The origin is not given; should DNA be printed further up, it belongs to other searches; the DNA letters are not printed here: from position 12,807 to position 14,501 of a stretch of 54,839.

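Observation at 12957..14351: MEDS sensor domain fused to a complete RadC/JAB module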

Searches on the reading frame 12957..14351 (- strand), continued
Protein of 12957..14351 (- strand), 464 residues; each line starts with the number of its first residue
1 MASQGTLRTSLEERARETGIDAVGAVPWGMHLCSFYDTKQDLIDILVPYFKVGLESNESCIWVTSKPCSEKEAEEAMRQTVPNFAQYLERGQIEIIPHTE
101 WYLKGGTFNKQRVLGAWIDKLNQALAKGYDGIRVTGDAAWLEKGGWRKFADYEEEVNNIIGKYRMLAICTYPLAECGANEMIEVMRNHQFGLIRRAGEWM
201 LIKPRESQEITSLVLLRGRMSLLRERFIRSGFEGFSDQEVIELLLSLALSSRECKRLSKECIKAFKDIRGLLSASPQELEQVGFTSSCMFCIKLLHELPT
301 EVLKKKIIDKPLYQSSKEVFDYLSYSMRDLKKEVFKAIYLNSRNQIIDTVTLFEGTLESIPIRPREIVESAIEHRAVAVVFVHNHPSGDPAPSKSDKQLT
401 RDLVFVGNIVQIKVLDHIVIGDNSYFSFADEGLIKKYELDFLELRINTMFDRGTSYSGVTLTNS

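Call 14: find_encoding_contigs(protein=P0058, flank=10000, max_places=3)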
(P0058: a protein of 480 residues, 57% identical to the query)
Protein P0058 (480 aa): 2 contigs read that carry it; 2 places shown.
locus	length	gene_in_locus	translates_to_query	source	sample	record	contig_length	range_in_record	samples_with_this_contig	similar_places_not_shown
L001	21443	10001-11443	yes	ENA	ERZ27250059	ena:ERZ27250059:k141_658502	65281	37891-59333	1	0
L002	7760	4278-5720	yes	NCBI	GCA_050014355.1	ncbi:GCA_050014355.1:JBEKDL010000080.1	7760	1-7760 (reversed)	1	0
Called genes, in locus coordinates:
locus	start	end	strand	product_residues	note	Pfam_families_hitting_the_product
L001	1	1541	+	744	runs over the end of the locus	PF01138:RNase_PH, PF03725:RNase_PH_C, PF03726:PNPase (faint), PF01138:RNase_PH, PF00013:KH_1, PF00575:S1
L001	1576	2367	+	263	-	PF01113:DapB_N, PF03447:NAD_binding_3 (weak), PF05173:DapB_C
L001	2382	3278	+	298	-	PF00701:DHDPS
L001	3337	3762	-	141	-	PF07366:SnoaL, PF12680:SnoaL_2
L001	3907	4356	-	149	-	PF13420:Acetyltransf_4 (weak), PF13527:Acetyltransf_9, PF00583:Acetyltransf_1, PF13523:Acetyltransf_8 (faint), PF13673:Acetyltransf_10, PF13508:Acetyltransf_7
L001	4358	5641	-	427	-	PF00709:Adenylsucc_synt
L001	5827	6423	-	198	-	PF01066:CDP-OH_P_transf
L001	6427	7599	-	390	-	PF13439:Glyco_transf_4, PF13579:Glyco_trans_4_4, PF20706:GT4-conflict, PF00534:Glycos_transf_1, PF13692:Glyco_trans_1_4, PF13524:Glyco_trans_1_2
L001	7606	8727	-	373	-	PF01658:Inos-1-P_synth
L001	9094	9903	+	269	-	PF20582:UPF0758_N, PF04002:RadC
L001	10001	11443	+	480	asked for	PF14417:MEDS, PF04002:RadC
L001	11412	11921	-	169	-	PF01035:DNA_binding_1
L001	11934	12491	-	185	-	PF02482:Ribosomal_S30AE, PF16321:Ribosom_S30AE_C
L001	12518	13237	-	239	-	PF18912:DZR_2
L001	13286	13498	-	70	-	-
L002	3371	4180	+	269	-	PF20582:UPF0758_N, PF04002:RadC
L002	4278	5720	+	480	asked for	PF14417:MEDS, PF04002:RadC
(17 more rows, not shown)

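Call 15: find_encoding_contigs(protein=P0061, flank=10000, max_places=3)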
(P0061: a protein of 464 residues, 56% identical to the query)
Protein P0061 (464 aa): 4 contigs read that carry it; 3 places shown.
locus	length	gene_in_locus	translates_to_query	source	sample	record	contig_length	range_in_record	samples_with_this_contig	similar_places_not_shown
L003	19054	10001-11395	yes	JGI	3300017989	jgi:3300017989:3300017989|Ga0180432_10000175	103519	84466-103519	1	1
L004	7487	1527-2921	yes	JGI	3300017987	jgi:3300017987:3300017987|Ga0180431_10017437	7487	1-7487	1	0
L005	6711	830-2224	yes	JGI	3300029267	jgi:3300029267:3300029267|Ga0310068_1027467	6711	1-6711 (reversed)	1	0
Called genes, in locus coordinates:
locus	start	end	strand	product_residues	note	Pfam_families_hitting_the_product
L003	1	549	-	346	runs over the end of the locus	PF03102:NeuB, PF08666:SAF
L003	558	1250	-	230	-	PF02348:CTP_transf_3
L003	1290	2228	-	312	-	PF01370:Epimerase, PF02719:Polysacc_synt_2 (faint), PF04321:RmlD_sub_bind, PF16363:GDP_Man_Dehyd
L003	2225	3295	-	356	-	PF01370:Epimerase, PF04321:RmlD_sub_bind, PF16363:GDP_Man_Dehyd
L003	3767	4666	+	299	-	-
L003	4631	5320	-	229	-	PF07314:Lit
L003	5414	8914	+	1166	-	PF02811:PHP, PF07733:DNA_pol3_alpha, PF17657:DNA_pol3_finger, PF14579:HHH_6, PF01336:tRNA_anti-codon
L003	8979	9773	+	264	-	PF20582:UPF0758_N, PF04002:RadC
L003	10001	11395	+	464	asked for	PF14417:MEDS, PF04002:RadC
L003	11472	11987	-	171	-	PF01035:DNA_binding_1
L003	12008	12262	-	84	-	-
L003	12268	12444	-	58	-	-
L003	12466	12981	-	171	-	-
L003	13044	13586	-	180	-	PF02482:Ribosomal_S30AE, PF16321:Ribosom_S30AE_C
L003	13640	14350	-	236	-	PF18912:DZR_2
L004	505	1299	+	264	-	PF20582:UPF0758_N, PF04002:RadC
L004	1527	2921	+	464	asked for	PF14417:MEDS, PF04002:RadC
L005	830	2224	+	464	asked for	PF14417:MEDS, PF04002:RadC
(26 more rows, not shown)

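Call 16: find_encoding_contigs(protein=P0044, flank=8000, max_places=2)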
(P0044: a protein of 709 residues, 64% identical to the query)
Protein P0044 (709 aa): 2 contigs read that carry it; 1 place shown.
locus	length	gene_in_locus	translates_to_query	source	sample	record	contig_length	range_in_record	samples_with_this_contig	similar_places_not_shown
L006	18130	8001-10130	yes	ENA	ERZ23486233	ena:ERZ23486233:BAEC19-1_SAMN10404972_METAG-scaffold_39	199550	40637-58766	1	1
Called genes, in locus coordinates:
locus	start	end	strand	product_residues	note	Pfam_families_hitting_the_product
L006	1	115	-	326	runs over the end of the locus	PF00378:ECH_1, PF16113:ECH_2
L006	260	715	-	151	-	PF00583:Acetyltransf_1, PF13673:Acetyltransf_10, PF13508:Acetyltransf_7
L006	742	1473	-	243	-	PF07314:Lit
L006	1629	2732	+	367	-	PF13187:Fer4_9 (weak), PF00037:Fer4 (weak), PF13237:Fer4_10 (weak), PF12838:Fer4_7 (weak)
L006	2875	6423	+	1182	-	PF02811:PHP, PF07733:DNA_pol3_alpha, PF17657:DNA_pol3_finger, PF14579:HHH_6, PF01336:tRNA_anti-codon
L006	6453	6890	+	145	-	-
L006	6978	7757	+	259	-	PF20582:UPF0758_N, PF04002:RadC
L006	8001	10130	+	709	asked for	PF14417:MEDS, PF00989:PAS (weak), PF13188:PAS_8 (faint), PF13426:PAS_9, PF08447:PAS_3, PF08448:PAS_4 (weak), PF13426:PAS_9, PF04002:RadC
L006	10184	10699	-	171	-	PF01035:DNA_binding_1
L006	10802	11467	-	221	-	PF00226:DnaJ, PF01556:DnaJ_C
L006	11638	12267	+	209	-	-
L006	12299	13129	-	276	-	PF09754:PAC2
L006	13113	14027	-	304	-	PF09754:PAC2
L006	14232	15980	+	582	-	PF02463:SMC_N, PF13476:AAA_23 (weak), PF13555:AAA_29 (faint)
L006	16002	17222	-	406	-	PF12679:ABC2_membrane_2, PF12698:ABC2_membrane_3, PF01061:ABC2_membrane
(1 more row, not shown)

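Call 17: find_encoding_contigs(protein=P0119, flank=8000, max_places=2)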
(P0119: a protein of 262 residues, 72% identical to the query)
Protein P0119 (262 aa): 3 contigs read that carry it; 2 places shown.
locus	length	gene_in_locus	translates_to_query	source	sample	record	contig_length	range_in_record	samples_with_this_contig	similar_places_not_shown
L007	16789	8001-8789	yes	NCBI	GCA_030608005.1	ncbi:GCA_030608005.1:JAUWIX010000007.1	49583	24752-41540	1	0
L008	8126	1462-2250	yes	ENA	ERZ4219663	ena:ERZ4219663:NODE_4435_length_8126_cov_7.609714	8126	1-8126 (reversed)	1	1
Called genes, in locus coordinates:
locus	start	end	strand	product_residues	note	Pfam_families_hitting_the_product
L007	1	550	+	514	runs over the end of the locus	PF07969:Amidohydro_3, PF01979:Amidohydro_1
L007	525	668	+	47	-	-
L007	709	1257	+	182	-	PF01906:YbjQ_1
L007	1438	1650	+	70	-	-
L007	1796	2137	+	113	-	PF02627:CMD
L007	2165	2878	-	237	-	PF07314:Lit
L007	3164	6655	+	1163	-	PF02811:PHP, PF07733:DNA_pol3_alpha, PF17657:DNA_pol3_finger, PF14579:HHH_6, PF01336:tRNA_anti-codon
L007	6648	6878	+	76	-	PF09413:DUF2007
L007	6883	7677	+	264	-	PF20582:UPF0758_N, PF04002:RadC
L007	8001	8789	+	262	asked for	PF04002:RadC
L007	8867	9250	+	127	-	PF09394:Inhibitor_I42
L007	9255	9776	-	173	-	PF01035:DNA_binding_1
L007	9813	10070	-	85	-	-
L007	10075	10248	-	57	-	-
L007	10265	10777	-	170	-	-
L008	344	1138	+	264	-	PF20582:UPF0758_N, PF04002:RadC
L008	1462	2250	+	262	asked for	PF04002:RadC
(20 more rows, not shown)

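Call 18: find_encoding_contigs(protein=P0056, flank=8000, max_places=2)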
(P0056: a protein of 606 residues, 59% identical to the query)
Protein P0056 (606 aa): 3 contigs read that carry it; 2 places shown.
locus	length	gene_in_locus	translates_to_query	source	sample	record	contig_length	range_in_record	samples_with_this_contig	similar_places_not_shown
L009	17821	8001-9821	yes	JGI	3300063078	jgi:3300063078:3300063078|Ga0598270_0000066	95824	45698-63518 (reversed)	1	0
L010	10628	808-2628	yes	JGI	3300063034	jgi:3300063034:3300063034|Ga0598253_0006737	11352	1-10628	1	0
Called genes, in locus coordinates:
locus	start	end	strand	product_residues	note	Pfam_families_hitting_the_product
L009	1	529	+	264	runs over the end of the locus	PF01113:DapB_N, PF03447:NAD_binding_3 (faint), PF05173:DapB_C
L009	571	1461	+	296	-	PF00701:DHDPS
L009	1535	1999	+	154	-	PF13480:Acetyltransf_6 (faint), PF00583:Acetyltransf_1, PF13420:Acetyltransf_4 (weak), PF13508:Acetyltransf_7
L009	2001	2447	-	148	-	PF13420:Acetyltransf_4 (weak), PF13527:Acetyltransf_9 (weak), PF00583:Acetyltransf_1, PF13673:Acetyltransf_10, PF13508:Acetyltransf_7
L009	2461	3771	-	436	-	PF00709:Adenylsucc_synt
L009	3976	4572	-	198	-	PF01066:CDP-OH_P_transf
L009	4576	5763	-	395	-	PF13439:Glyco_transf_4, PF13579:Glyco_trans_4_4, PF20706:GT4-conflict (weak), PF00534:Glycos_transf_1, PF13692:Glyco_trans_1_4, PF13524:Glyco_trans_1_2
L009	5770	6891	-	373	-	PF01658:Inos-1-P_synth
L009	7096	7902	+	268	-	PF20582:UPF0758_N, PF04002:RadC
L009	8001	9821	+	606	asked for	PF14417:MEDS, PF00989:PAS, PF13426:PAS_9, PF04002:RadC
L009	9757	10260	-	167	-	PF01035:DNA_binding_1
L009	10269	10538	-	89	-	-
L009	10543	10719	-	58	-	-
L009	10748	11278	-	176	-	-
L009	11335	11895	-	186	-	PF02482:Ribosomal_S30AE, PF16321:Ribosom_S30AE_C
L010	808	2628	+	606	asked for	PF14417:MEDS, PF00989:PAS, PF13426:PAS_9, PF04002:RadC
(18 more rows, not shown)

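Call 19: find_related_loci(query=A1, collection=genome_contigs, flank=10000)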
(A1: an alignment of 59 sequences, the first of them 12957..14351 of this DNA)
Query A1 (464 aa) in genome_contigs; peptide patterns used: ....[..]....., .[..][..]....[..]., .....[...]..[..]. (x = any residue, [..] = any of these).
600 stretches matched a pattern (row limit reached: there are more); 599 encode a relative of the query (tblastn E <= 1e-3); the best 80 are kept; 80 distinct loci.
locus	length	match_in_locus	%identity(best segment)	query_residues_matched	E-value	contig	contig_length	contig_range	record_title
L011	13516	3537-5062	52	218-455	2e-78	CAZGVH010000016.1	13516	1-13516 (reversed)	MAG TPA_asm: uncultured Dehalococcoidales bacterium isolate SRP192927_co3_170 genome assembly, contig: NODE_10836_length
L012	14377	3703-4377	50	218-441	4e-72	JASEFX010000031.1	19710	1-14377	MAG: Candidatus Saccharicenans sp. isolate Yes49-19 NODE_31_length_19710_cov_3.866243, whole genome shotgun sequence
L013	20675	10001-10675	48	218-441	1e-71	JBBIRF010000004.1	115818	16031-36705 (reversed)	MAG: Candidatus Aminicenantes bacterium isolate RSF170216_bin_343 NODE_194_length_115818_cov_6.477925, whole genome shot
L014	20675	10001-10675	50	218-441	2e-71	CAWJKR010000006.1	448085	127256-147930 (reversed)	MAG: Candidatus Aminicenantes bacterium isolate MFD05674.bin.2.115 genome assembly, contig: contig_46452, whole genome s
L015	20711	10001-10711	47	216-451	1e-70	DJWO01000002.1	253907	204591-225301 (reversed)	MAG TPA_asm: Candidatus Aminicenantes bacterium UBA6228 UBA6228_contig_12396, whole genome shotgun sequence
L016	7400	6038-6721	47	218-444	9e-69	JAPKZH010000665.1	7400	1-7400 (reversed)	MAG: Candidatus Aminicenantes bacterium isolate LacPavin_0920_SED5_MAG_55_12 LacPavin_0920_SED5_scaffold_942839, whole g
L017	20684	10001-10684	47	217-444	2e-63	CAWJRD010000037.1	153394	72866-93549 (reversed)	MAG: uncultured delta proteobacterium isolate MFD02979.bin.2.169 genome assembly, contig: contig_40157, whole genome sho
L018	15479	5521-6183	45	218-437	7e-62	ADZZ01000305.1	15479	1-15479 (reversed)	Delta proteobacterium NaphS2 ctg_1101087565920, whole genome shotgun sequence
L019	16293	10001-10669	49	217-441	6e-60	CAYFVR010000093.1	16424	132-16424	MAG TPA_asm: uncultured Desulfobacterales bacterium isolate ERP107533_co1_151 genome assembly, contig: NODE_2835_length_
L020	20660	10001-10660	46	218-436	2e-59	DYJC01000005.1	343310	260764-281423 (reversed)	MAG TPA_asm: Desulfosudis oleivorans isolate FI88_44_71 Afr_mines_FI88_16_length_343310_cov_32_906387, whole genome shot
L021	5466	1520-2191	43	217-439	2e-59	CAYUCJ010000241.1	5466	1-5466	MAG TPA_asm: uncultured Desulfobacteraceae bacterium isolate SRP214966_co3_143 genome assembly, contig: NODE_29415_lengt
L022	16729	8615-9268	46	218-434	3e-58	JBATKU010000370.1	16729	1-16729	MAG: Desulfobacterales bacterium isolate MFD10234_ilm_asm_bin6 k127_57085, whole genome shotgun sequence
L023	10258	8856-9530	44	218-441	8e-57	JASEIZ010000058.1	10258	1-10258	MAG: Desulfobacterales bacterium isolate Yes71-19 NODE_58_length_10258_cov_6.736058, whole genome shotgun sequence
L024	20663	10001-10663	45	215-434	1e-55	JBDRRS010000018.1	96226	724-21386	MAG: bacterium isolate MEGAHIT-group-3.104 k141_171935, whole genome shotgun sequence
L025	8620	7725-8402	43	217-441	4e-54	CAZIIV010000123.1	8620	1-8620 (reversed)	MAG TPA_asm: uncultured Desulfobacteraceae bacterium isolate SRP319275_co2_170 genome assembly, contig: NODE_8475_length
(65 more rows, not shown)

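Call 27: predict_structure(alignment_id=A1)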
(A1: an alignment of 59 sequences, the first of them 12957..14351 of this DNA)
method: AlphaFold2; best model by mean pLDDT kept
length: 464 residues; sequences in the alignment: 59
mean_pLDDT: 85.0   pTM: 0.51
mean pLDDT of the five models: 85.0, 83.8, 83.6, 81.7, 78.2
residues with pLDDT >= 90: 253; 70-90: 154; 50-70: 19; < 50: 38
segments of 3 or more residues with pLDDT < 50: 1-12, 205-220, 455-464
pLDDT, mean of each block of 10 residues (from residue 1): 38 78 91 94 97 98 94 97 96 96 90 94 97 95 84 91 94 83 85 82 50 33 83 93 89 90 93 89 90 87 93 91 86 89 94 70 74 92 90 90 85 94 93 93 72 47 38
secondary structure, 60 per line:
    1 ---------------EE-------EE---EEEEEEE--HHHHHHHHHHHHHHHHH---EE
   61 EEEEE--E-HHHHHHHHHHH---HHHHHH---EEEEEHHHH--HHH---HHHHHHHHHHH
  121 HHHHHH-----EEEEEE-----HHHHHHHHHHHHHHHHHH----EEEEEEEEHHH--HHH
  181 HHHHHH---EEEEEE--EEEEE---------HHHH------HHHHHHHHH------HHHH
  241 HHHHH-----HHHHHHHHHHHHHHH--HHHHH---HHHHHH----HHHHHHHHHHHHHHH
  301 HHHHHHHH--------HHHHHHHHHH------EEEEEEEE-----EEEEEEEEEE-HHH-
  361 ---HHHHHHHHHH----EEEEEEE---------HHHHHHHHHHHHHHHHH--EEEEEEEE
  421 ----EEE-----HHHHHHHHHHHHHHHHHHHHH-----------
elements in order: E30-36 H39-55 E59-65 H70-80 H84-89 E93-97 H98-101 H110-126 E132-137 H143-160 E165-172 H178-186 E190-195 E198-202 H212-215 H222-230 H237-245 H251-265 H268-272 H276-281 H286-308 H317-326 E333-340 E346-355 H364-373 E378-384 H394-410 E413-420 E425-427 H433-453

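Call 29: search_solved_structures(query=A1, max_evalue=1)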
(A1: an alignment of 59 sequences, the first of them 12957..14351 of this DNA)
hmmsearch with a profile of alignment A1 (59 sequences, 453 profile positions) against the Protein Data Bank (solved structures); distinct sequences matched with E-value up to 1: 17.
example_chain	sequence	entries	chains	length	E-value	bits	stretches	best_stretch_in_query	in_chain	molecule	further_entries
2qlc_A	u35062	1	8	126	5.2e-35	124.3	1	304-423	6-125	DNA repair protein radC homolog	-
6nz1_A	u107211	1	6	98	0.067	15.1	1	223-289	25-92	Design construct XXA_GVDQ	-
9scu_CR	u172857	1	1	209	0.27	13.1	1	73-116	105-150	Large ribosomal subunit protein eL19z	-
9vtg_LW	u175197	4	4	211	0.61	12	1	73-116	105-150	Ribosomal protein L19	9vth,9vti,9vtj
9q1s_QQ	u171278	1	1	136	0.65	11.9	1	4-42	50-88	Small ribosomal subunit protein uS9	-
6zvj_g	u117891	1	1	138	0.67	11.9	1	4-42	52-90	40S ribosomal protein S16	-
6gz3_BQ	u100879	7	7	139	0.67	11.8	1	4-42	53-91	ribosomal protein uS9 | 40S ribosomal protein S16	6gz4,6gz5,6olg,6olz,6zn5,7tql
6xa1_SQ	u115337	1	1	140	0.68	11.8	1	4-42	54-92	40S ribosomal protein S16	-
9q2m_QQ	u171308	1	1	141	0.69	11.8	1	4-42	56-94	Small ribosomal subunit protein uS9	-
3jag_QQ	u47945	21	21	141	0.69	11.8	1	4-42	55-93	uS9 | Ribosomal protein uS9 | 40S ribosomal protein S16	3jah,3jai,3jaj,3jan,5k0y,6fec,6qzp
11hg_II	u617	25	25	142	0.7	11.8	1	4-42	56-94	Small ribosomal subunit protein uS9 | 40S ribosomal protein S16 | uS9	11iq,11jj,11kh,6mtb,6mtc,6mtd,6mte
6zvh_Q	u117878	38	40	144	0.71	11.8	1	4-42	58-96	40S ribosomal protein S16 | Small ribosomal subunit protein uS9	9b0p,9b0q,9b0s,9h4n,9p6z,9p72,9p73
22tu_SQ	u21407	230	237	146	0.73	11.7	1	4-42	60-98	40S ribosomal protein S16 | Ribosomal protein uS9 | 40S RIBOSOMAL PROTEIN US9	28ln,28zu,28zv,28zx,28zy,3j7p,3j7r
7nwg_R2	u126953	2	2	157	0.84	11.5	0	4-42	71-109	Ribosomal protein S16 | Rps16 protein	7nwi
7nwh_QQ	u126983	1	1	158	0.85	11.5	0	4-42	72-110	Ribosomal protein S16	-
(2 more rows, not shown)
